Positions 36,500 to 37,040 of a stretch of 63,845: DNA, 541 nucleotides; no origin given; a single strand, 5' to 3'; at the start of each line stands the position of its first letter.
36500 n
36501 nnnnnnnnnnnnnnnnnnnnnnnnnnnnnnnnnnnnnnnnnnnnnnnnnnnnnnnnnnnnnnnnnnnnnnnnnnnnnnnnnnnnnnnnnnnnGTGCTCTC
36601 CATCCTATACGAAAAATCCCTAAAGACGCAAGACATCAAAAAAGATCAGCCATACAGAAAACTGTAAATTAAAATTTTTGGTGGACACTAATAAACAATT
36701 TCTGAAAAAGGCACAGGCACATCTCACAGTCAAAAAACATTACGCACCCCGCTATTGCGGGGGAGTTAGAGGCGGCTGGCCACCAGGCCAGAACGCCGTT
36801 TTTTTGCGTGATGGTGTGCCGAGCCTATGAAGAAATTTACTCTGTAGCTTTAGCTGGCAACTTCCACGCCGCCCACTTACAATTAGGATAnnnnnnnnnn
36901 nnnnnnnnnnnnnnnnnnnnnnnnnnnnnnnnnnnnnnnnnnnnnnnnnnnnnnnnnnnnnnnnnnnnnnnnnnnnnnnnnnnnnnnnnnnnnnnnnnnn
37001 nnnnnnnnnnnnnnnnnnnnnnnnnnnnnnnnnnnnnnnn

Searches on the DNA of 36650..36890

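Call 35: search_rna_families(source=window, start=36650, end=36890, threshold=evalue, max_evalue=10)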
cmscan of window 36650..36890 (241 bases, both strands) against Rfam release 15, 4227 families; matches with E-value up to 10: 3.
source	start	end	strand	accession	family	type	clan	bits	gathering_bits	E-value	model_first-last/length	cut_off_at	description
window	36654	36710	-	RF00326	snoZ155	Gene; snRNA; snoRNA; CD-box;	-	18.5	43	2.6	20-75/81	no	Small nucleolar RNA Z155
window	36650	36696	-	RF01037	mir-644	Gene; miRNA;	-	13.4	96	5.8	1-48/73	3'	mir-644 microRNA precursor family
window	36657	36718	+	RF00015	U4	Gene; snRNA; splicing;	CL00007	10.1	46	4.5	64-138/138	no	U4 spliceosomal RNA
